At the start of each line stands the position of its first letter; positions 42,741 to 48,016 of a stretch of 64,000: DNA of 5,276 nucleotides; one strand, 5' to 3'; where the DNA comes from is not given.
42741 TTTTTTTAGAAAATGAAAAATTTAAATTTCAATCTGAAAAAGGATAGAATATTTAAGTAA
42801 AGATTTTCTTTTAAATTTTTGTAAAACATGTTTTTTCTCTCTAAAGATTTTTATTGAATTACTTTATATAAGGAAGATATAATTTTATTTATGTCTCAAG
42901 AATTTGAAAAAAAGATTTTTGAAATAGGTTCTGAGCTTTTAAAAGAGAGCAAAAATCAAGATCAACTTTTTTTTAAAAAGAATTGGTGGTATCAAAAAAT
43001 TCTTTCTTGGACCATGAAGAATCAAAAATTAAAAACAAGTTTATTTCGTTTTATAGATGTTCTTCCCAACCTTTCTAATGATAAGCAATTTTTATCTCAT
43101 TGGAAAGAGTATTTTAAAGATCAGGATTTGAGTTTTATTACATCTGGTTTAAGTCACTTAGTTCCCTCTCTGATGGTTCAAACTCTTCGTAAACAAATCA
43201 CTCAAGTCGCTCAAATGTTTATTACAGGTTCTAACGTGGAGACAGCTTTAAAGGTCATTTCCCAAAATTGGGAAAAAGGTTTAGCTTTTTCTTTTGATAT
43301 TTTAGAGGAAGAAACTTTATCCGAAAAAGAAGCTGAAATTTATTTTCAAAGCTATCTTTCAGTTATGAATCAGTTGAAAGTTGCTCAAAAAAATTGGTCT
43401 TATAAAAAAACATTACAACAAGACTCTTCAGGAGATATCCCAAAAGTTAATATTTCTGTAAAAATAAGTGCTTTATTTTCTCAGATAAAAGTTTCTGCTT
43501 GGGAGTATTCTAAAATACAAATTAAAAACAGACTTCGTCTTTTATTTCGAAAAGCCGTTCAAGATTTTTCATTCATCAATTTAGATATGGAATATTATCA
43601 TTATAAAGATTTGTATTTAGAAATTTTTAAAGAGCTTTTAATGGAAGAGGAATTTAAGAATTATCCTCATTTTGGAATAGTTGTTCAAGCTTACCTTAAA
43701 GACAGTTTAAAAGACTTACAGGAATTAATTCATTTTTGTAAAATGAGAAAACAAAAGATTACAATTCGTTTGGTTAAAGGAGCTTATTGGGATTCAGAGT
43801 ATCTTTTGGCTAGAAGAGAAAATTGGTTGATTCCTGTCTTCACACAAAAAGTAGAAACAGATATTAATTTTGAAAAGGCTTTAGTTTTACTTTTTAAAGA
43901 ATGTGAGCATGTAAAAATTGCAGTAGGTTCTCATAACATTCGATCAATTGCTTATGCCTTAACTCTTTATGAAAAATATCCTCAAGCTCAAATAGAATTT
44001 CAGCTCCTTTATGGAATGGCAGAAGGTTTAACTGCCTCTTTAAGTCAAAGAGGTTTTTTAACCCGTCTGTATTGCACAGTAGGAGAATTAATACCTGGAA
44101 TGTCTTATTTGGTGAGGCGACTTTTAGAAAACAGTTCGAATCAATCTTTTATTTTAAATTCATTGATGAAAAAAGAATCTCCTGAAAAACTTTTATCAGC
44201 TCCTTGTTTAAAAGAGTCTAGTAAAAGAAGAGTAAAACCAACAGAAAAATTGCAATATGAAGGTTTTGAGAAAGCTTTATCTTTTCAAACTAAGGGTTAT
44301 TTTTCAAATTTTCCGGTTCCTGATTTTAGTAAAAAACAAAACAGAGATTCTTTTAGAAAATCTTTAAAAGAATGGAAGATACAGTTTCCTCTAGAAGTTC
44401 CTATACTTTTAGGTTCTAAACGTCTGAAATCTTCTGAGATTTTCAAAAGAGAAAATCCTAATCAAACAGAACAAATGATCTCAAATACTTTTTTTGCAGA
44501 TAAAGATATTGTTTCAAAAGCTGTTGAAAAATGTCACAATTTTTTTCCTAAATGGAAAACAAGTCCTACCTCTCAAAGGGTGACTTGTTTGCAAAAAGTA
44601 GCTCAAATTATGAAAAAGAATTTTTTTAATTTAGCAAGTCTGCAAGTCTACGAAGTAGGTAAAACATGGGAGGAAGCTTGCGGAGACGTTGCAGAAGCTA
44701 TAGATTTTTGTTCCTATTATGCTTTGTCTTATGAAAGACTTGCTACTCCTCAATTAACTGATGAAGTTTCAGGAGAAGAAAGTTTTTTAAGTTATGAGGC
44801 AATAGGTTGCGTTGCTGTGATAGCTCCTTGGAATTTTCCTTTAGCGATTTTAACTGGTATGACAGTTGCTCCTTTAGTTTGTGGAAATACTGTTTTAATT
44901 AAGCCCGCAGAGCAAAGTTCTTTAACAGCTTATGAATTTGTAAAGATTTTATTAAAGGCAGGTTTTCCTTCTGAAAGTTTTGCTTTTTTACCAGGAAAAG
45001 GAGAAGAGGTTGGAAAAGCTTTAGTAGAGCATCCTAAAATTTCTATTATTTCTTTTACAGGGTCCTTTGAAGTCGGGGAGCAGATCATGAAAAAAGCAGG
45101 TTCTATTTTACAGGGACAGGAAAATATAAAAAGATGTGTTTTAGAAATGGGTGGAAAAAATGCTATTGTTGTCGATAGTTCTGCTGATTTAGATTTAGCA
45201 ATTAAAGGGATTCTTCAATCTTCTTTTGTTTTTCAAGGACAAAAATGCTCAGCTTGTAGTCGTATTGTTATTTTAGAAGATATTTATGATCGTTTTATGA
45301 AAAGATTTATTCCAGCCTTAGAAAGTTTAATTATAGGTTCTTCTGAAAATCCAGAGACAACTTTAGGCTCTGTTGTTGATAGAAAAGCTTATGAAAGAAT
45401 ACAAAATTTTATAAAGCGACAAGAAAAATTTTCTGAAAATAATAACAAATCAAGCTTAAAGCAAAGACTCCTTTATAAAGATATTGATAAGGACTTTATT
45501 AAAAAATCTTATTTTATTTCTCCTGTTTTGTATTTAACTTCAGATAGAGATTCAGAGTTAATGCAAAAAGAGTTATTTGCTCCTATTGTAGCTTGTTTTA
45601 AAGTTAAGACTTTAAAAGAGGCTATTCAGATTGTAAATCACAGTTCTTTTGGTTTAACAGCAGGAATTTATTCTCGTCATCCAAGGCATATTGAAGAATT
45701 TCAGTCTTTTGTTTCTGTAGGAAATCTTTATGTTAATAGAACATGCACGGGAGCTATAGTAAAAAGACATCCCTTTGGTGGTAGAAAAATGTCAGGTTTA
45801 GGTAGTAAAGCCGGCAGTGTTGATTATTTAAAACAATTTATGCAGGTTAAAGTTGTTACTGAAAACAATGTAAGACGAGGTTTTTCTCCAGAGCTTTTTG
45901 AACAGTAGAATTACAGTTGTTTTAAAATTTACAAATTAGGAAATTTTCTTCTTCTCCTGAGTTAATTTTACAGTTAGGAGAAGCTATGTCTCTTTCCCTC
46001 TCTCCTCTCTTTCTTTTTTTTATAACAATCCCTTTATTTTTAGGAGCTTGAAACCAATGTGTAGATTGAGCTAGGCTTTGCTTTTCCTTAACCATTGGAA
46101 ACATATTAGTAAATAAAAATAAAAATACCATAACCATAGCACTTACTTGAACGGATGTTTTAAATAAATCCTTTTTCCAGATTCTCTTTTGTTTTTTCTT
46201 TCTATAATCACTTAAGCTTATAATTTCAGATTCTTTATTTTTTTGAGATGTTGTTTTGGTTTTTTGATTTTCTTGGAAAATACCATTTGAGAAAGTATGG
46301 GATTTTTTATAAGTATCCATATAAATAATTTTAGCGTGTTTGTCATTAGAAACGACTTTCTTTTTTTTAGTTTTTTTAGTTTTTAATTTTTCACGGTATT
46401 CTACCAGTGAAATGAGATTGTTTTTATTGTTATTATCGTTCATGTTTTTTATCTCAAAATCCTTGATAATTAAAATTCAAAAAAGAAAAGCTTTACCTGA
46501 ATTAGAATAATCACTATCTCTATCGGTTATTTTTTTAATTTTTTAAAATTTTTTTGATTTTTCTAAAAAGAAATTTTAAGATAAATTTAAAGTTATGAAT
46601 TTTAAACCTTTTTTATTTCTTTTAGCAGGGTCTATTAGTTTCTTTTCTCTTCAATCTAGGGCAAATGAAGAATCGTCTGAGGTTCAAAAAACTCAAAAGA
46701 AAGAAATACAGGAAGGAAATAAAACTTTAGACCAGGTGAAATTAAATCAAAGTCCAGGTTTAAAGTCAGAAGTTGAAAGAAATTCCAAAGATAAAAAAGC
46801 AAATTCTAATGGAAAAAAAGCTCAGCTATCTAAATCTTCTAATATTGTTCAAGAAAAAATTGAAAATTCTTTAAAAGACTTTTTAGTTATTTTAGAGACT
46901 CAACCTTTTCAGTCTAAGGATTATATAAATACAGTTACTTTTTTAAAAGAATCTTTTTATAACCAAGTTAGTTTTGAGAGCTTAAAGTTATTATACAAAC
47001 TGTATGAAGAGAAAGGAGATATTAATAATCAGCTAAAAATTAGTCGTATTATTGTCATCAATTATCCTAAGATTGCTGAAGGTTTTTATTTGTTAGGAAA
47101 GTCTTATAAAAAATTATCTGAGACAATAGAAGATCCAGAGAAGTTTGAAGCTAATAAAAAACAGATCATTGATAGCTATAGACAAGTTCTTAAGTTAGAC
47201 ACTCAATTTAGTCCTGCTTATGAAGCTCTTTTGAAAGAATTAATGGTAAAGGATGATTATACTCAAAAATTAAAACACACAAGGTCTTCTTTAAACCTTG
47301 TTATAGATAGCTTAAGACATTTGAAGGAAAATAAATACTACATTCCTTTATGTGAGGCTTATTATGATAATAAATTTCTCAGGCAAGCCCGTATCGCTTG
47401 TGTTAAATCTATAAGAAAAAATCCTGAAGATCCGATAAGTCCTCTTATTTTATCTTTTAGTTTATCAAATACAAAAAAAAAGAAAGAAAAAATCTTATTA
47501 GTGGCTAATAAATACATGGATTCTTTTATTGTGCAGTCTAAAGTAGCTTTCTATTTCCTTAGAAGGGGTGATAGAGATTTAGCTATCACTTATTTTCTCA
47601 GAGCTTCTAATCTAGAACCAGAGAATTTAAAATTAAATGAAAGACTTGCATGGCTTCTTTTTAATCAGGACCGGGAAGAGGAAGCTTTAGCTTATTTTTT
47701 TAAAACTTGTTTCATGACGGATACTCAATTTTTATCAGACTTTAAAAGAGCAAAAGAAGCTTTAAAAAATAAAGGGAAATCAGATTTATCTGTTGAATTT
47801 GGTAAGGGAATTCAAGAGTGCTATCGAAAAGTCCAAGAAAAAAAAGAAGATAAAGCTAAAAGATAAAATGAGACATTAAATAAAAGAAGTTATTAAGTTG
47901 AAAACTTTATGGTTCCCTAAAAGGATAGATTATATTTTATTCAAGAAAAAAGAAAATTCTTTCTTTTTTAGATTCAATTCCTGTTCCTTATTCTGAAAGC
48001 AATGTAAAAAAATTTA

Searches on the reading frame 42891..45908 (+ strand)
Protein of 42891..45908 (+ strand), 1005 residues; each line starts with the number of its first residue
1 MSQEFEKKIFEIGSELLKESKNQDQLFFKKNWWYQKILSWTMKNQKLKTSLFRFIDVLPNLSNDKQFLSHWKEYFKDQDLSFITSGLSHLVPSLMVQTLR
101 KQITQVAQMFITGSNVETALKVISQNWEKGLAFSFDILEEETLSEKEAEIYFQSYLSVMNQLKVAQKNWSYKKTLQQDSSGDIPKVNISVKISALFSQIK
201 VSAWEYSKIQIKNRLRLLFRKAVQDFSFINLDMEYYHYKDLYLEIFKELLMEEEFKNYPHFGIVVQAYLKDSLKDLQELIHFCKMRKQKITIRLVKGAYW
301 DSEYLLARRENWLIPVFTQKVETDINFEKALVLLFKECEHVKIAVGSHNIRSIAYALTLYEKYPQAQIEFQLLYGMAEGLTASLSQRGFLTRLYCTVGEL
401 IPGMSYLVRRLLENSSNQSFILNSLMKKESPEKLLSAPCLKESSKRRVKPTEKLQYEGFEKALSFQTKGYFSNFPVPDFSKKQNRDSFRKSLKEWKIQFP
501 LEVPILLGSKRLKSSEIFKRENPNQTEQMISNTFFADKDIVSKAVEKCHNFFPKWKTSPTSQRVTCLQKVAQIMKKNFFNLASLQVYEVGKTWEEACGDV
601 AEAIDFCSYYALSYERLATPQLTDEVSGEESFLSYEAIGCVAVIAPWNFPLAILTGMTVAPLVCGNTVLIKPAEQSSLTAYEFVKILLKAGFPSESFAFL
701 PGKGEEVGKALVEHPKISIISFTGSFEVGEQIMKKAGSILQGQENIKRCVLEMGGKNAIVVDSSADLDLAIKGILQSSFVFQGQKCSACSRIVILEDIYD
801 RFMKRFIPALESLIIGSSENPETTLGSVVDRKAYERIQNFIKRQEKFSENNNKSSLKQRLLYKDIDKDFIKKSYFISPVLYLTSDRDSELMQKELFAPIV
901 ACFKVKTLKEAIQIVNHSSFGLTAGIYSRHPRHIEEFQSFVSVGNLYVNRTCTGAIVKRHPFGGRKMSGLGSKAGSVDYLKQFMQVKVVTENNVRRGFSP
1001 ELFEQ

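Call 56: search_protein_families(library=pfam, proteins=[window:42891-45908:+], max_evalue=0.001)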
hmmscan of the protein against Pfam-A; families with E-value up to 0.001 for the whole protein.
window:42891-45908:+ (1005 aa): 3 families
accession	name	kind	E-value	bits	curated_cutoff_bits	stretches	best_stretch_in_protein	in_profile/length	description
PF00171.27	Aldedh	-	2.5e-130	435.5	23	1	516-989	7-461/461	Aldehyde dehydrogenase family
PF01619.24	Pro_dh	-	7e-83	278.8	27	1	119-421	1-276/278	Proline dehydrogenase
PF18083.6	PutA_N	-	4.7e-23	81.8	25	1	6-110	1-113/113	Proline utilization A N-terminal domain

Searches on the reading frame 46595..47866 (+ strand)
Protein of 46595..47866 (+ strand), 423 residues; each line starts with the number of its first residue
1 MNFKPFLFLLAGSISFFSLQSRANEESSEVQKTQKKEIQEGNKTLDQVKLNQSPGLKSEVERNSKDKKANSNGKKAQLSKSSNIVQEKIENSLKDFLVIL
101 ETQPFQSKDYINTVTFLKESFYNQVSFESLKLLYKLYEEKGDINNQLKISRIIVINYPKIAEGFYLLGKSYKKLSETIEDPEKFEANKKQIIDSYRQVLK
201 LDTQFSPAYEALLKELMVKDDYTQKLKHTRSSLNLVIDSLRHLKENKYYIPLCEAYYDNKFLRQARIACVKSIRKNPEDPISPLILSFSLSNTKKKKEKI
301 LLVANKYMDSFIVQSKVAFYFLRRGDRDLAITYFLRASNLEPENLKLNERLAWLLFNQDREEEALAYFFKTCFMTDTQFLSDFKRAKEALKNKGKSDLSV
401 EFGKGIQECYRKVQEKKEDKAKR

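Call 56: search_protein_families(library=pfam, proteins=[window:46595-47866:+], max_evalue=0.001)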
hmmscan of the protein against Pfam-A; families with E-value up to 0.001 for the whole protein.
window:46595-47866:+ (423 aa): 2 families
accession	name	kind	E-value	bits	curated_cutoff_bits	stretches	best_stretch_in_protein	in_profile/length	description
PF07719.23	TPR_2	-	4e-05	23.8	27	0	318-344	8-34/34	Tetratricopeptide repeat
PF13431.12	TPR_17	-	4.5e-05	23.8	24.4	0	333-365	1-33/34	Tetratricopeptide repeat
